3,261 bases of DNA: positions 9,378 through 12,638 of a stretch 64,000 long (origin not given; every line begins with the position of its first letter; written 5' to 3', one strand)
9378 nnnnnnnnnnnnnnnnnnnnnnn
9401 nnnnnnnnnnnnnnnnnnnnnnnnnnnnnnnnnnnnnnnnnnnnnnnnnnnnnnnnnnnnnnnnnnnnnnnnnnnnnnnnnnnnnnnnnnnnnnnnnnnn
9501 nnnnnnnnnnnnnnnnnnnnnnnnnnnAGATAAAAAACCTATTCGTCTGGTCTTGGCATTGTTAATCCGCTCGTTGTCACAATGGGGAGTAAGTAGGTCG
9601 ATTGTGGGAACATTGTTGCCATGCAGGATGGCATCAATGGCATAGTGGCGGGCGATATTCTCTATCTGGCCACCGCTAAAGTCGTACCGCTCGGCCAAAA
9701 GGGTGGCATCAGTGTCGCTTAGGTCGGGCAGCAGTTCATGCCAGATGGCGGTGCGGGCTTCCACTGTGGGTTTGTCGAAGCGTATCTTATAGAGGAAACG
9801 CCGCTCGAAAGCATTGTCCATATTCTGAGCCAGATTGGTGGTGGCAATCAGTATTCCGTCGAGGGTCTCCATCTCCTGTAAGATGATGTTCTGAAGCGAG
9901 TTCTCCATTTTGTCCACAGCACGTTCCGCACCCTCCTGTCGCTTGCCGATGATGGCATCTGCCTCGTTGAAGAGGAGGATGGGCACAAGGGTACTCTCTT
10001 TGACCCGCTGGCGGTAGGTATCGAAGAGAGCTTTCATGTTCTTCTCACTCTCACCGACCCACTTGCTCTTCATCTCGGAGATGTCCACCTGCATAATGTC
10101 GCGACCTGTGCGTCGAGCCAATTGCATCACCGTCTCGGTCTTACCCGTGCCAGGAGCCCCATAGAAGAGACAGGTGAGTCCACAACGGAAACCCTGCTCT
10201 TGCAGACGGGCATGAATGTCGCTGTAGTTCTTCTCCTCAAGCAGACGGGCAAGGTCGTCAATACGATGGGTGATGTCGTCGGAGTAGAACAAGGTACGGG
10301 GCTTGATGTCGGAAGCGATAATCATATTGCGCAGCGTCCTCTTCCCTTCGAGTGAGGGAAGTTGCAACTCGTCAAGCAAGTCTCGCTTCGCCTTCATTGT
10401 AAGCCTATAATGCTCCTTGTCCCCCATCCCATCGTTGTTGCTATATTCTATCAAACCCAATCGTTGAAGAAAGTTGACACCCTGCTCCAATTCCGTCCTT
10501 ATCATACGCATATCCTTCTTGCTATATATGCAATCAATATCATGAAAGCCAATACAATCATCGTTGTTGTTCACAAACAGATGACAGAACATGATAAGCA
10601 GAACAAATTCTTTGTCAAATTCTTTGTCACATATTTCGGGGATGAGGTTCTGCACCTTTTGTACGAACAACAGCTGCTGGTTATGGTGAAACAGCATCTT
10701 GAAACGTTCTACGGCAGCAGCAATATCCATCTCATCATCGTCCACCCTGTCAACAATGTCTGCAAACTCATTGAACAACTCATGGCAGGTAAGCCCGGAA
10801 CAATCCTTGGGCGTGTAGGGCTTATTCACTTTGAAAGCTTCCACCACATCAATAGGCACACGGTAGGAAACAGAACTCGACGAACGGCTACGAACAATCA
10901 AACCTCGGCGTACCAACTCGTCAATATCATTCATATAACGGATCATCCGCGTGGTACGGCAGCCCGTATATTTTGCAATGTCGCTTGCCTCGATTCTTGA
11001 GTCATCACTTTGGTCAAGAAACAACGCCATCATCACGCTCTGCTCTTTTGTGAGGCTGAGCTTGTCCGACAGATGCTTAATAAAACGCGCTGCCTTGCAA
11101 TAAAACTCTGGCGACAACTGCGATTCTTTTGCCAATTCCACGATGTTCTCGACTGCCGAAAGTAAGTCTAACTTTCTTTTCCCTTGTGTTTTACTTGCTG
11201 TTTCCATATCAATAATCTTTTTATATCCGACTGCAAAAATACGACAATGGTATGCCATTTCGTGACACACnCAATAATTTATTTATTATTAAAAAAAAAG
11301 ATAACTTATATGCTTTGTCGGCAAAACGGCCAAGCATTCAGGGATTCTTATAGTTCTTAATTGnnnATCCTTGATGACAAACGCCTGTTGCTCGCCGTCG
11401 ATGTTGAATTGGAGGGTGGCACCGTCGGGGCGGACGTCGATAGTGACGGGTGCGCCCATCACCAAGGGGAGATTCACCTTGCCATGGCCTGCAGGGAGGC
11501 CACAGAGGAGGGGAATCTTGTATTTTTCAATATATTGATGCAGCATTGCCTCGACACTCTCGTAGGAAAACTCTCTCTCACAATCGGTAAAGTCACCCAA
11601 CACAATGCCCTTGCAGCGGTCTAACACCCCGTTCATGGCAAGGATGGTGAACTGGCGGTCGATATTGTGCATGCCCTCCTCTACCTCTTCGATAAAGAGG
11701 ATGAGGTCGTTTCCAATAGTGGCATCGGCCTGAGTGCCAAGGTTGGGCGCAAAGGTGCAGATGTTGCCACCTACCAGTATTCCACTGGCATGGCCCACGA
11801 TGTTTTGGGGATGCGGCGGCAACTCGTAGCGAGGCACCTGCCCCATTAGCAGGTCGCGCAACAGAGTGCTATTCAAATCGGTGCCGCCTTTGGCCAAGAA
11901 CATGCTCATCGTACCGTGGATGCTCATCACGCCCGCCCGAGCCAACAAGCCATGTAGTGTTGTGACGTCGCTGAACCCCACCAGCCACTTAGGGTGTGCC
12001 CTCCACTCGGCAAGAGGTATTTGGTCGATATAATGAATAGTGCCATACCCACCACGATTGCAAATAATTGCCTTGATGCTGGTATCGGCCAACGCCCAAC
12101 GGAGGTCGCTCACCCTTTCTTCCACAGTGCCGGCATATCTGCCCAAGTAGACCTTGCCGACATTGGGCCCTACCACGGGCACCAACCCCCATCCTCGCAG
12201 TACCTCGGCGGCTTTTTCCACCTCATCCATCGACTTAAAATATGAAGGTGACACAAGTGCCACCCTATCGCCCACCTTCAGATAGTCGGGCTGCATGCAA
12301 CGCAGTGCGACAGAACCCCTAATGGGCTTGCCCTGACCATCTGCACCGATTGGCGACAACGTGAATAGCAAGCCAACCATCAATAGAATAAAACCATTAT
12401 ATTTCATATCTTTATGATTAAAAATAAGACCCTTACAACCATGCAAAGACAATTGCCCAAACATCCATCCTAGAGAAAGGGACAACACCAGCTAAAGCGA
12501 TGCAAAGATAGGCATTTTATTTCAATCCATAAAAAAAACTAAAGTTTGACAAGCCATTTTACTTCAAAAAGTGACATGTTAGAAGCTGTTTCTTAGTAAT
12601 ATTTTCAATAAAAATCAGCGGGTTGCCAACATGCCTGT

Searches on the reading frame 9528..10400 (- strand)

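Call 70: search_protein_families(library=pfam, proteins=[window:9528-10400:-], max_evalue=0.01)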
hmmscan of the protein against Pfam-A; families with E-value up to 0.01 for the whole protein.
window:9528-10400:- (291 aa): 9 families
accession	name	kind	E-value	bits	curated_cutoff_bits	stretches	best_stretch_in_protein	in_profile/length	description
PF00004.35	AAA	-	1.8e-24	87.1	21.2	1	77-209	1-130/131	ATPase family associated with various cellular activities (AAA)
PF07728.20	AAA_5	-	0.00054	20.4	22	1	78-105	3-31/139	AAA domain (dynein-related subfamily)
PF13521.12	AAA_28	-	0.003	18.3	27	1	78-101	3-26/164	AAA domain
PF12774.13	AAA_6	-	0.0032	16.9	25.2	1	70-109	28-67/327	Hydrolytic ATP binding site of dynein motor region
PF01745.22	IPT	-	0.0037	17.1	20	0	78-106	5-33/233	Isopentenyl transferase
PF13401.12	AAA_22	-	0.0051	17.6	27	0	77-111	8-45/130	AAA domain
PF06068.19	TIP49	-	0.0052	16.4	23.8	1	68-139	44-117/347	TIP49 P-loop domain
PF00910.28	RNA_helicase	-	0.0067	17.3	21.5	0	78-131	2-49/105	RNA helicase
PF13086.12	AAA_11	-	0.0069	16.6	27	0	62-98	10-41/257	AAA domain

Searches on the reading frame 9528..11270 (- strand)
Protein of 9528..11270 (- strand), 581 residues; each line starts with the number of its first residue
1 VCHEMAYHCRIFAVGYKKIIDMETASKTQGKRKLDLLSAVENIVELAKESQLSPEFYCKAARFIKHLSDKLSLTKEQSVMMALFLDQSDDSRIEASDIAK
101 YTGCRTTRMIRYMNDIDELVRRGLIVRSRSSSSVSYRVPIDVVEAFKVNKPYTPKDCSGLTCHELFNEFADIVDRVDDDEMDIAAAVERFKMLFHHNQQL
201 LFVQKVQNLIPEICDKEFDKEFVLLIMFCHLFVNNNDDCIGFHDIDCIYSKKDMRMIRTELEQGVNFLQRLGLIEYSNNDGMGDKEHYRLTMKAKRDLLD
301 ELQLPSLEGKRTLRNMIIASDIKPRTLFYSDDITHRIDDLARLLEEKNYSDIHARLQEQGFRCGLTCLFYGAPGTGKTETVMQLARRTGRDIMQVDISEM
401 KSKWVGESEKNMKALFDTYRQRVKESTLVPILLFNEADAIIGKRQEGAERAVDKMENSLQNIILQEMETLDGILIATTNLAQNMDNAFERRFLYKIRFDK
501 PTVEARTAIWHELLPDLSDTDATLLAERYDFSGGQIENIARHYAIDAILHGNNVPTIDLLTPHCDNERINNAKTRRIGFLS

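Call 7: search_protein_families(library=pfam, proteins=[window:9528-11270:-], max_evalue=0.01)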
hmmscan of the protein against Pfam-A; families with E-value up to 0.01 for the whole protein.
window:9528-11270:- (581 aa): 4 families
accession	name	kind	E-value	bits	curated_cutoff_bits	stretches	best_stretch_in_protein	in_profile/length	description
PF00004.35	AAA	-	5e-24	85.7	21.2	1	367-499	1-130/131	ATPase family associated with various cellular activities (AAA)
PF07728.20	AAA_5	-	0.0024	18.3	22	0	368-395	3-31/139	AAA domain (dynein-related subfamily)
PF13191.12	AAA_16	-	0.005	17.8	32.6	0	365-447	25-97/167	AAA ATPase domain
PF12774.13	AAA_6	-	0.007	15.9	25.2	0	360-399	28-67/327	Hydrolytic ATP binding site of dynein motor region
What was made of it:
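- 9525..11207 (-): AAA+ ATPase (560 aa) with an IetA-like ATPase domain and an N-terminal domain of unknown function. It is the frequent left-end gene of the island family. Pfam AAA (call 7).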

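Call 8: search_protein_families(library=ncbifam, proteins=[window:9528-11270:-], max_evalue=0.01)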
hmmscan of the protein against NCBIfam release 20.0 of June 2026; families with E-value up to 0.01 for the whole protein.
window:9528-11270:- (581 aa): 17 families
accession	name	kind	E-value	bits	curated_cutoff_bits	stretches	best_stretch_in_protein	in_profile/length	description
NF042959.1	IteA_antiphage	equivalog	3.1e-27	95.7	510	1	317-556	84-313/367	anti-phage ATPase IteA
NF041006.2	cell_div_CdvC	equivalog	1.4e-19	70.3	650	1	367-511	137-283/370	cell division protein CdvC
TIGR01243.1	CDC48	subfamily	1.4e-17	63.3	802.65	1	359-549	482-674/733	CDC48 family AAA ATPase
NF003069.1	PRK03992.1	subfamily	7.1e-14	51.7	500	1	366-551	167-356/379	proteasome-activating nucleotidase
NF047747.1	PrtsmActNtasePan2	equivalog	5.6e-13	48.9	700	1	355-551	176-376/397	proteasome-activating nucleotidase Pan2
TIGR01242.2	TIGR01242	subfamily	5e-12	45.5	500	1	365-548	149-336/362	proteasome-activating nucleotidase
TIGR01241.2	FtsH_fam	equivalog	1.9e-11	43.4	600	1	353-548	184-383/598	ATP-dependent zinc metalloprotease FtsH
NF047748.1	PrtsmActNtasePan1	equivalog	2.8e-11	43.1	750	1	360-544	178-366/405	proteasome-activating nucleotidase Pan1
TIGR03689.1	pup_AAA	equivalog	8.1e-10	38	504.75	1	363-527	215-391/512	proteasome ATPase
NF008004.0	PRK10733.1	equivalog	1.5e-08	33.1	1008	1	348-547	169-372/644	ATP-dependent zinc metalloprotease FtsH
NF003229.0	PRK04195.1-5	equivalog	3e-05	22.9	280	1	367-452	47-127/413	replication factor C large subunit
NF033607.0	disagg_AAA_ClpG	exception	0.00025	19.1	1900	1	370-513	288-438/932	AAA family protein disaggregase ClpG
NF003232.0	PRK04195.2-2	equivalog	0.0012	17.9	701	1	368-464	40-132/480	replication factor C large subunit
NF003228.0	PRK04195.1-4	equivalog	0.0024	16.8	456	1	368-464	41-135/502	replication factor C large subunit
NF003231.0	PRK04195.2-1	equivalog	0.0037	16.1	442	1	367-465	46-139/517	replication factor C large subunit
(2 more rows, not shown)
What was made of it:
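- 9525..11207 (-): NCBIfam IteA at 96 bits, below its cut-off (call 8).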

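Call 23: search_protein_families(library=padloc, proteins=[window:9528-11207:-], max_evalue=0.01)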
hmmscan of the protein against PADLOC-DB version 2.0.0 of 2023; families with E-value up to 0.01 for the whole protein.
window:9528-11207:- (560 aa): 8 families
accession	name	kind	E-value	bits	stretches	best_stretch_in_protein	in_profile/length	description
PDLC02196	IetA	-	8.4e-30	102.4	1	297-540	82-316/374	-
PDLC02195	IetA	-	4.3e-29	100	1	287-539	86-330/395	-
PDLC04232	IetA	-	5.2e-13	47.1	1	318-492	94-258/330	-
PDLC00915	TRIP13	-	3e-11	41.3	1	346-499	66-230/302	TRIP13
PDLC04231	IetA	-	1.9e-10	39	1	321-482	98-249/262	-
PDLC00914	TRIP13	-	3.3e-10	37.9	1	347-500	75-238/302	TRIP13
PDLC03838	DolB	-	0.00024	18.5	1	345-382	168-205/375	-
PDLC04140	mad8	-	0.00073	17.1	1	345-455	29-129/314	mads_8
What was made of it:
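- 9525..11207 (-): PADLOC IetA at 102 bits (call 23).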

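Call 60: search_protein_families(library=phrogs, proteins=[window:9528-11207:-], max_evalue=0.001)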
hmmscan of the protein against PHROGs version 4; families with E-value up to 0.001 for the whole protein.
window:9528-11207:- (560 aa): 15 families
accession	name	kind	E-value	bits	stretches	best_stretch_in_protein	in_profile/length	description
phrog_3757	-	unknown function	5.3e-42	145.5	1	307-543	96-324/367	-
phrog_10401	-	other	3.8e-34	119.4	1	346-533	463-628/667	ATPase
phrog_9172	-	unknown function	5.9e-26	92.4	1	345-488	109-253/509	-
phrog_7485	-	unknown function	1.8e-11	44.7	1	332-469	216-349/430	-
phrog_29662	-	other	3.9e-09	36.8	1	338-494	344-487/548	ATP-dependent protease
phrog_30773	-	unknown function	7.7e-08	32.1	1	333-526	186-384/666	-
phrog_249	-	moron, auxiliary metabolic gene and host takeover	9.9e-08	32.7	1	281-380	80-164/380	porphyrin biosynthesis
phrog_168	-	DNA, RNA and nucleotide metabolism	2e-07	32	1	347-483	46-161/314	clamp loader of DNA polymerase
phrog_8638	-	unknown function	8.2e-06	25.7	1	347-396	309-358/568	-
phrog_2107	-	other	2.6e-05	25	1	346-396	6-58/201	thymidylate kinase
phrog_4871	-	other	2.8e-05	23.7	0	346-380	499-536/764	ATP-dependent protease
phrog_11838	-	DNA, RNA and nucleotide metabolism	0.00016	21.9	1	346-448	43-140/420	clamp loader of DNA polymerase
phrog_16448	-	other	0.00019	20.9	1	340-487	446-601/680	ATPase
phrog_14322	-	unknown function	0.00062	20.1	0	347-429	230-302/398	-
phrog_296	-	integration and excision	0.00089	19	0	344-421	319-402/626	DNA transposition protein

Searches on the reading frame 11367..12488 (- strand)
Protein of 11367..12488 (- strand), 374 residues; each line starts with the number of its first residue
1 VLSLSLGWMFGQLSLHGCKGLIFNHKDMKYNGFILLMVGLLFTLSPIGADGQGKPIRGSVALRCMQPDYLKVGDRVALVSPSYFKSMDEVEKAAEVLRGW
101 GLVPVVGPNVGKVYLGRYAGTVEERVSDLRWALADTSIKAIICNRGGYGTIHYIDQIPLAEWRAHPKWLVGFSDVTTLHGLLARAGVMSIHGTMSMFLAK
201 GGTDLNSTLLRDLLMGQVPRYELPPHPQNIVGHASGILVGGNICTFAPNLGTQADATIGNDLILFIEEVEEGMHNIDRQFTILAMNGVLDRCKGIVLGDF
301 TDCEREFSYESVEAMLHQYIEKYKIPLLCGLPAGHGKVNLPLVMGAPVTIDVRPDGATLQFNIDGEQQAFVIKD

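Call 10: search_protein_families(library=pfam, proteins=[window:11367-12488:-], max_evalue=0.001)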
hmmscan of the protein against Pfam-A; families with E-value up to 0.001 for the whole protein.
window:11367-12488:- (374 aa): 2 families
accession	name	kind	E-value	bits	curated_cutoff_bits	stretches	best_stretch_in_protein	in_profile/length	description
PF02016.21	Peptidase_S66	-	8e-32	110.4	25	1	76-192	1-121/121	LD-carboxypeptidase N-terminal domain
PF17676.7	Peptidase_S66C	-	3.7e-29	102.2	23.7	1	235-350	1-120/120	LD-carboxypeptidase C-terminal domain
